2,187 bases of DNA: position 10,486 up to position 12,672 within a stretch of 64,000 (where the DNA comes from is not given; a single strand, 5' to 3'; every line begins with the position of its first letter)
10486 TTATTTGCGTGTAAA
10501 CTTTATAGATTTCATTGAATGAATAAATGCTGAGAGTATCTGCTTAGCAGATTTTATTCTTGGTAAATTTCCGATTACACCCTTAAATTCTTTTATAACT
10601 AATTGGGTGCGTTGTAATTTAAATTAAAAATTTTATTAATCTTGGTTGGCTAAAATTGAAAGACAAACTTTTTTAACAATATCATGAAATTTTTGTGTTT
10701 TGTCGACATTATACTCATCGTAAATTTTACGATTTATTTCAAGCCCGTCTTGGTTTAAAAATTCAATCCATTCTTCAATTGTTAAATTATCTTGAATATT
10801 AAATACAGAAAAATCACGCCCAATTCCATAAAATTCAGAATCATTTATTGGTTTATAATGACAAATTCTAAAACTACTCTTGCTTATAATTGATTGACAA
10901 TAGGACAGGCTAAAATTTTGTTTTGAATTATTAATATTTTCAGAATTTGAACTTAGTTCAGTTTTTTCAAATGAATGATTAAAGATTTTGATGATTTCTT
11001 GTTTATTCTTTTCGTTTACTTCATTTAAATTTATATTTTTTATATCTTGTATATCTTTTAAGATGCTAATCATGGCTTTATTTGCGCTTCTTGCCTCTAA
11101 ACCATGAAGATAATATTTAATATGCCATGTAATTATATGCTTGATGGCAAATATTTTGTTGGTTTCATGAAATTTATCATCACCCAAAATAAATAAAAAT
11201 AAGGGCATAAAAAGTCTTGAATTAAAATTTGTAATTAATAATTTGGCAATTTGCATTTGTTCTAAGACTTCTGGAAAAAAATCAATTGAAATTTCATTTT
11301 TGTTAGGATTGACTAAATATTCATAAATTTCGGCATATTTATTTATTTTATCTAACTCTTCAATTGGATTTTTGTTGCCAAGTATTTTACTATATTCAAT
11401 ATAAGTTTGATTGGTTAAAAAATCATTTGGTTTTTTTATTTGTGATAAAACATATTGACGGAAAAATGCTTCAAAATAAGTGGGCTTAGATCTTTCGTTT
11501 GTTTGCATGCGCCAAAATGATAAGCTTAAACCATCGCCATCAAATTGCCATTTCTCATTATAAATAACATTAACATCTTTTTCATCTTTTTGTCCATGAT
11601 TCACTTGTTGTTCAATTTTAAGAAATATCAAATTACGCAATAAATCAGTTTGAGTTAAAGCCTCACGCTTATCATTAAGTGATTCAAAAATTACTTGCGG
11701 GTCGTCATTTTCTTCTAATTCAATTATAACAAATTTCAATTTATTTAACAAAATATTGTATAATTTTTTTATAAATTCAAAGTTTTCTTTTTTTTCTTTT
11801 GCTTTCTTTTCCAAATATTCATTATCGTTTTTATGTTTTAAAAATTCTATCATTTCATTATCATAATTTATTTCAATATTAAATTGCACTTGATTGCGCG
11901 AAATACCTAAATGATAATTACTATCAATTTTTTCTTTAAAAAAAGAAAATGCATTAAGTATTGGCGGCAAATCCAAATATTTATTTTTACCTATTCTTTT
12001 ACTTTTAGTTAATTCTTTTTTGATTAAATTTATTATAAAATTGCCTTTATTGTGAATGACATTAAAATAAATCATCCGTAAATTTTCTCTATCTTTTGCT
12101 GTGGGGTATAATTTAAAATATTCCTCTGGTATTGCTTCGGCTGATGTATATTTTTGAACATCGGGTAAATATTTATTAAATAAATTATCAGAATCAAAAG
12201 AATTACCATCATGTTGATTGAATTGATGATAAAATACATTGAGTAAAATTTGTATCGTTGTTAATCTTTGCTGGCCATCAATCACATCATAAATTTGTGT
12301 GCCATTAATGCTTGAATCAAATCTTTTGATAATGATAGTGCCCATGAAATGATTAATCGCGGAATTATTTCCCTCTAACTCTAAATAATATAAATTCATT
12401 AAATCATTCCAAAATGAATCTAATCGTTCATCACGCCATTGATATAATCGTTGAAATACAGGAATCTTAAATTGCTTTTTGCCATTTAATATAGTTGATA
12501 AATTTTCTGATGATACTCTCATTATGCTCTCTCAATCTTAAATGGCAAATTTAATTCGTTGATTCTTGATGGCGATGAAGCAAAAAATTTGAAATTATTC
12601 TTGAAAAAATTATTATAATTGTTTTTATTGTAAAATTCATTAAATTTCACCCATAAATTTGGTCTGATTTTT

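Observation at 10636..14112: Compact AT-rich three-gene cassette (ABC-type ATPase + candidate PD-(D/E)xK nuclease + DUF262/ParB-like protein): candidate undescribed defence system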

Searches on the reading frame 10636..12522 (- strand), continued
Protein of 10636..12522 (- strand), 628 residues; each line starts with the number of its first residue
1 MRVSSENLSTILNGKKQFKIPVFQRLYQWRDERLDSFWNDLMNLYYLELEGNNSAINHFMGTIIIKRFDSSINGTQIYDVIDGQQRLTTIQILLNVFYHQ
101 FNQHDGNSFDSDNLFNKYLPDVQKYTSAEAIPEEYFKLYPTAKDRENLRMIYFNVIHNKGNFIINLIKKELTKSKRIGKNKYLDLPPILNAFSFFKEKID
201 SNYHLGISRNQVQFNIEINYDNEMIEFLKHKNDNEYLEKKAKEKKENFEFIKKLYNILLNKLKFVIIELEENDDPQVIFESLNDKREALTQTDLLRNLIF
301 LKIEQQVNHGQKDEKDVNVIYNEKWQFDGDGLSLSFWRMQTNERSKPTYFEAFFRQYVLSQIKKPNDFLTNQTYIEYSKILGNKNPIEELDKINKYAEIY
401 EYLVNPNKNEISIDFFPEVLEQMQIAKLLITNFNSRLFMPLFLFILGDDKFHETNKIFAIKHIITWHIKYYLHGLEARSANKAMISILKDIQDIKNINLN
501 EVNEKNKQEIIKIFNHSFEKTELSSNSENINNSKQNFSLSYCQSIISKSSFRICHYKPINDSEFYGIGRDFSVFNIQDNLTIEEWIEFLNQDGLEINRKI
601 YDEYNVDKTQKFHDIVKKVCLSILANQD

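Call 64: search_protein_families(library=padloc, proteins=[L001:4262-5386:+, L001:5383-5982:+, P0006, P0005, L005:4429-5988:+, L001:687-4265:+, P0009, P0011, P0013], max_evalue=1e-8)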
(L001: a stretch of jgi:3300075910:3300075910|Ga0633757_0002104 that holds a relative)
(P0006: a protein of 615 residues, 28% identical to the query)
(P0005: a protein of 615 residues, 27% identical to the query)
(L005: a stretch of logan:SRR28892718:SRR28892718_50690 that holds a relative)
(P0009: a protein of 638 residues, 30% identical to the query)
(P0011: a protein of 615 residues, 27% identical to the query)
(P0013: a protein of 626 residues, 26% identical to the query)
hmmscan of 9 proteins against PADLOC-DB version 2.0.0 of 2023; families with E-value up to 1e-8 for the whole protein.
L001:4262-5386:+ (374 aa): 62 families (the best 25 are shown)
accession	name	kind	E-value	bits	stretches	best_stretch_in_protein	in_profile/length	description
PDLC04175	HEC-01A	-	8.8e-46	154.6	1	2-366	5-355/363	-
PDLC04182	HEC-01A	-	4.9e-45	152.2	1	2-369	3-400/406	-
PDLC04183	HEC-01A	-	1.4e-43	147.4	2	151-339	180-366/402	-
PDLC04178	HEC-01A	-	7.3e-42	141.8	1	2-364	8-375/399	-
PDLC04177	HEC-01A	-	2.4e-36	123.6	1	180-368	204-387/393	-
PDLC04176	HEC-01A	-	7.2e-36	122.3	1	1-336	1-336/371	-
PDLC04144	HEC-01B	-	8.6e-31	105.4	1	185-367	206-387/395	-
PDLC04179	HEC-01A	-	6.6e-30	102.6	1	181-339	265-423/459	-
PDLC04393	PDC-M07A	-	1.3e-28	98.2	2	250-342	282-378/435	-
PDLC04391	PDC-M07A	-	1.4e-28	98.1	1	128-332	154-360/412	-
PDLC04389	PDC-M07A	-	7e-27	92.5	1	184-332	217-385/443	-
PDLC02980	AriA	-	1.7e-26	91.9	1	235-322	217-304/304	-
PDLC04392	PDC-M07A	-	4.2e-26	90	1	153-330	185-360/432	-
PDLC04184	HEC-01A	-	1.2e-25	88.5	1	157-326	214-396/464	-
PDLC04135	mad3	-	2.6e-25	87.8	1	2-364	1-369/374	mads_3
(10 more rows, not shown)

L001:5383-5982:+ (199 aa): 1 family
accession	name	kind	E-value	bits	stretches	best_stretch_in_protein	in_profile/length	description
PDLC04194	HEC-01B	-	3.2e-10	38.1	1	75-163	65-143/204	-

P0006 (615 aa): 26 families (the best 25 are shown)
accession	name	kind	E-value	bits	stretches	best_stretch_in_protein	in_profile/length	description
PDLC02693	Orf5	-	4e-99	331.1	1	10-613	1-542/543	Orf5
PDLC03655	mREase_IV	-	2.7e-87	291.7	1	8-614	8-626/629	Type IV methyl-directed restriction enzyme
PDLC04155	HEC-06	-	7.1e-61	204.4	1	8-614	12-559/562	-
PDLC04157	HEC-06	-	5.8e-58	194.8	1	15-614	20-556/558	-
PDLC04154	HEC-06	-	1.6e-53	180.3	1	6-614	12-565/569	-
PDLC02700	Orf5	-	1.3e-44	150.9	1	12-613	7-555/555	Orf5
PDLC02687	Orf5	-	1.4e-43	147.5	1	6-597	6-542/543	Orf5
PDLC02695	Orf5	-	3.5e-42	142.6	2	2-496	4-496/601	Orf5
PDLC02691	Orf5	-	1.1e-35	121.3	1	3-613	5-579/579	Orf5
PDLC02702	Orf5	-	5.5e-33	112.6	1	17-614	2-542/543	Orf5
PDLC02701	Orf5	-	3.1e-25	86.7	1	3-613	5-594/596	Orf5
PDLC02692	Orf5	-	1.1e-20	71.9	1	14-613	4-556/558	Orf5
PDLC02686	Orf5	-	2.9e-20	70.3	1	15-613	18-566/566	Orf5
PDLC04156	HEC-06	-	1.2e-17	61.7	1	10-613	13-560/562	-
PDLC02792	SspE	-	4e-17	59.8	1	5-99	10-112/771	SspE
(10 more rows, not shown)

P0005 (615 aa): 26 families (the best 25 are shown)
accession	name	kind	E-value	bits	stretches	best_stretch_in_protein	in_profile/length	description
PDLC02693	Orf5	-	2.8e-99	331.6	1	10-613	1-542/543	Orf5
PDLC03655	mREase_IV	-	1.9e-94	315.3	1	6-614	6-626/629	Type IV methyl-directed restriction enzyme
PDLC04155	HEC-06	-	9.9e-62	207.2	1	8-614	12-559/562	-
PDLC04157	HEC-06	-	4.6e-58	195.2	1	15-614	20-556/558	-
PDLC04154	HEC-06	-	1.1e-53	180.8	1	6-613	12-564/569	-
PDLC02700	Orf5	-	1.9e-47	160.3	1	12-613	7-555/555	Orf5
PDLC02687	Orf5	-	1.4e-43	147.5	1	5-598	5-543/543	Orf5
PDLC02695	Orf5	-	8e-42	141.4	1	1-612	3-600/601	Orf5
PDLC02691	Orf5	-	3.9e-38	129.4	1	3-613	5-579/579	Orf5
PDLC02702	Orf5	-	3.7e-32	109.8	1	17-614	2-542/543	Orf5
PDLC02701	Orf5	-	8.1e-25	85.3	1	3-610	5-591/596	Orf5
PDLC02692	Orf5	-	9.9e-23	78.6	1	14-613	4-556/558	Orf5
PDLC02686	Orf5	-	1.2e-19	68.2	1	16-613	19-566/566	Orf5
PDLC04156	HEC-06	-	5.9e-19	66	1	10-613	13-560/562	-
PDLC02696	Orf5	-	2.4e-18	64.4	1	206-566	192-540/558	Orf5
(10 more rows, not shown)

L005:4429-5988:+ (519 aa): 2 families
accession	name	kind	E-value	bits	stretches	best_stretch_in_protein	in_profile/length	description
PDLC03865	LmuB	-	1.8e-09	34.4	0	278-365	901-989/1007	-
PDLC04135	mad3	-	2.8e-09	35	0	18-71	2-52/374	mads_3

L001:687-4265:+ (1192 aa): 22 families
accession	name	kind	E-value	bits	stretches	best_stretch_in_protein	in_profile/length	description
PDLC03628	REase_MTase_IIG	-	7e-104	346.9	2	5-385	4-364/1100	Type IIG restriction enzyme-methyltransferase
PDLC03613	REase_MTase_IIG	-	2e-64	215.8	1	401-1173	476-1238/1250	Type IIG restriction enzyme-methyltransferase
PDLC03612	REase_MTase_IIG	-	7.4e-41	138.3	2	254-465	320-544/1247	Type IIG restriction enzyme-methyltransferase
PDLC03622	REase_MTase_IIG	-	1.6e-35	119.9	1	754-928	959-1124/1524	Type IIG restriction enzyme-methyltransferase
PDLC03601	REase_MTase_IIG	-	2.1e-32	110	1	167-678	198-684/1110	Type IIG restriction enzyme-methyltransferase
PDLC03596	REase_MTase_IIG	-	4.5e-29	99.1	1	414-572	531-671/1148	Type IIG restriction enzyme-methyltransferase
PDLC03620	REase_MTase_IIG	-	3.2e-25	85.9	1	454-1169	652-1353/1378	Type IIG restriction enzyme-methyltransferase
PDLC02643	DrmMI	-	2.8e-24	83.1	1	414-691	592-892/1347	DrmMI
PDLC03604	REase_MTase_IIG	-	2.6e-19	66.8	1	422-546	387-510/1011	Type IIG restriction enzyme-methyltransferase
PDLC03609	REase_MTase_IIG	-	2.4e-17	60.1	1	171-552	188-545/1066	Type IIG restriction enzyme-methyltransferase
PDLC03365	MTase_II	-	4.8e-16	56.7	1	746-1063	199-477/578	Type II methyltransferase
PDLC03629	REase_MTase_IIG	-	2.3e-14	50.2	1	354-541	377-536/1182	Type IIG restriction enzyme-methyltransferase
PDLC03598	REase_MTase_IIG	-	3.9e-14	49.5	1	182-515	164-439/912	Type IIG restriction enzyme-methyltransferase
PDLC02638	DrmMI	-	8.5e-13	45.3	1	419-691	595-895/935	DrmMI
PDLC03614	REase_MTase_IIG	-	1.4e-11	40.8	0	652-823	933-1095/1584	Type IIG restriction enzyme-methyltransferase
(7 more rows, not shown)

P0009 (638 aa): 22 families
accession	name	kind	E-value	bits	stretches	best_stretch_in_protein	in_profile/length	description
PDLC03655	mREase_IV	-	5.4e-78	261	1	10-633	10-623/629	Type IV methyl-directed restriction enzyme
PDLC02693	Orf5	-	2e-72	243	1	12-634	3-541/543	Orf5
PDLC04155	HEC-06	-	5.6e-45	151.9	1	7-634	11-557/562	-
PDLC04157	HEC-06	-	6.3e-39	132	1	14-633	19-553/558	-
PDLC04154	HEC-06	-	2.8e-36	123.3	2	3-99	9-94/569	-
PDLC02700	Orf5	-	2.8e-33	113.5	1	15-633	9-553/555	Orf5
PDLC02687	Orf5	-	2e-30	104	1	4-100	4-88/543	Orf5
PDLC02695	Orf5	-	7.9e-30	101.8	1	2-105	4-105/601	Orf5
PDLC02702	Orf5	-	4.3e-23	79.9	1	228-535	166-462/543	Orf5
PDLC02691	Orf5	-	3.6e-22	76.7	2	13-105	16-97/579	Orf5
PDLC02701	Orf5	-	1.2e-18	64.9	1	13-105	15-106/596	Orf5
PDLC02699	Orf5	-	8.6e-18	62.3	0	217-369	168-302/530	Orf5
PDLC02697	Orf5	-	4.4e-17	59.8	1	13-100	3-87/585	Orf5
PDLC02792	SspE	-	7.6e-17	58.9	0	17-100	23-112/771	SspE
PDLC02692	Orf5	-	2.3e-13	47.7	0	14-100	4-83/558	Orf5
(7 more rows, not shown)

P0011 (615 aa): 26 families (the best 25 are shown)
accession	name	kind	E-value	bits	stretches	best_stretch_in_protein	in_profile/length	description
PDLC03655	mREase_IV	-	1.1e-107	359.1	1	2-613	2-626/629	Type IV methyl-directed restriction enzyme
PDLC02693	Orf5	-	9.7e-101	336.4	1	10-612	1-542/543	Orf5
PDLC04155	HEC-06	-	2.3e-64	215.8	1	6-614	10-560/562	-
PDLC04157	HEC-06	-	2.2e-60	202.8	1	15-613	20-556/558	-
PDLC04154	HEC-06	-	9.2e-56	187.6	1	4-613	10-565/569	-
PDLC02700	Orf5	-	6.5e-48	161.8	2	15-260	9-231/555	Orf5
PDLC02687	Orf5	-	4.2e-47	159.1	1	2-596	2-542/543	Orf5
PDLC02695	Orf5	-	5.4e-42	142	2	1-275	3-272/601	Orf5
PDLC02702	Orf5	-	5.3e-31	106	1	215-614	167-543/543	Orf5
PDLC02701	Orf5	-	7.7e-30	101.9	1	2-319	4-304/596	Orf5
PDLC02691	Orf5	-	1.5e-29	101.1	1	2-612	4-579/579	Orf5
PDLC04156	HEC-06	-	2.8e-25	86.9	1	9-327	12-304/562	-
PDLC02697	Orf5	-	3.5e-22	76.7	1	11-271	1-260/585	Orf5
PDLC02692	Orf5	-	4e-21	73.3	1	14-258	4-219/558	Orf5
PDLC02698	Orf5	-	6.5e-18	62.8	1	6-259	8-255/573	Orf5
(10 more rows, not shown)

P0013 (626 aa): 26 families (the best 25 are shown)
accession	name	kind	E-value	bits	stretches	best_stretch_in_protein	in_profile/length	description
PDLC02693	Orf5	-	1.2e-97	326.1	1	18-619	9-542/543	Orf5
PDLC03655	mREase_IV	-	1.3e-83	279.6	1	2-620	2-626/629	Type IV methyl-directed restriction enzyme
PDLC04155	HEC-06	-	1.6e-65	219.7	1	10-621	14-560/562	-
PDLC04157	HEC-06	-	2.4e-65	219.2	1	15-620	20-556/558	-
PDLC04154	HEC-06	-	1.9e-57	193.2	1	8-620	14-565/569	-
PDLC02700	Orf5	-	7.7e-48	161.5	1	16-619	10-555/555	Orf5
PDLC02687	Orf5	-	2.2e-44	150.2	1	5-604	5-543/543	Orf5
PDLC02695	Orf5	-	1e-41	141.1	2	2-278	4-271/601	Orf5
PDLC02691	Orf5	-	5.5e-29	99.2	1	13-619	16-579/579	Orf5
PDLC02702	Orf5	-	5.9e-29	99.3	1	222-620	167-542/543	Orf5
PDLC02701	Orf5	-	1.2e-28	97.9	1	11-114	13-115/596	Orf5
PDLC02697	Orf5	-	2.1e-22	77.4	1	12-104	2-91/585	Orf5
PDLC02692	Orf5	-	1.1e-21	75.2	1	15-619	5-556/558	Orf5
PDLC02686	Orf5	-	5.8e-21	72.6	1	11-108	13-106/566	Orf5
PDLC02786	SspE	-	3.2e-19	66.7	1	17-105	23-112/766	SspE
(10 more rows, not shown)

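Call 80: find_encoding_contigs(protein=P0034, flank=5000, max_places=2)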
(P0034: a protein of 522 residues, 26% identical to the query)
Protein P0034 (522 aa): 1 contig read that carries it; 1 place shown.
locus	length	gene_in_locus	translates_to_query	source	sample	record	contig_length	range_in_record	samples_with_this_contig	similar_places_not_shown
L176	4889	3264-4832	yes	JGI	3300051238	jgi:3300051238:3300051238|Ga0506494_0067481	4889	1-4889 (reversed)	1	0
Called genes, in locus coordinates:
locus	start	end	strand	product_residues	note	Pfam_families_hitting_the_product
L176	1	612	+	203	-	?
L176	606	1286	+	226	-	PF12950:TaqI_C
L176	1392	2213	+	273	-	PF05605:zf-Di19 (faint)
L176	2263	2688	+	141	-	-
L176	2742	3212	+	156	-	PF15891:Nuc_deoxyri_tr2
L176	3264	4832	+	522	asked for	PF03235:GmrSD_N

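Call 81: find_encoding_contigs(protein=P0109, flank=5000, max_places=2)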
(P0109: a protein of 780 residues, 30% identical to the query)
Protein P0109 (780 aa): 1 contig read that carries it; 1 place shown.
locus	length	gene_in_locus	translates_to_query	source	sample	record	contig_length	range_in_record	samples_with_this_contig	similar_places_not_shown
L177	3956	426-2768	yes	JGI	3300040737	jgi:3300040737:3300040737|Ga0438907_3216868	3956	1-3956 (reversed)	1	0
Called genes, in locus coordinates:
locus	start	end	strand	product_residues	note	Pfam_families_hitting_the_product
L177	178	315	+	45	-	-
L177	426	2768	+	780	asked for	PF03235:GmrSD_N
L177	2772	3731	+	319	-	PF20553:Methyltransf_35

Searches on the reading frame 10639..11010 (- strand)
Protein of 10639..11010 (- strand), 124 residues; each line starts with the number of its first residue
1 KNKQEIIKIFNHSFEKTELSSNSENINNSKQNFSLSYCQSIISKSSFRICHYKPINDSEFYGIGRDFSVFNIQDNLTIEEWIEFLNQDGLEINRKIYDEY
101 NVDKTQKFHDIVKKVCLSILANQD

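Call 87: search_protein_families(library=pfam, proteins=[window:10639-11010:-], max_evalue=10)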
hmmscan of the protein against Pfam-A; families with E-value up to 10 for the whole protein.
seq(124 aa): 2 families
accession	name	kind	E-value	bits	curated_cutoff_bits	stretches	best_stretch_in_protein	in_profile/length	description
PF00074.25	RnaseA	-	0.0015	19.4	23.1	1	16-62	59-104/121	Pancreatic ribonuclease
PF09382.16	RQC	-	0.074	13.3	23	1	26-71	18-63/114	RQC domain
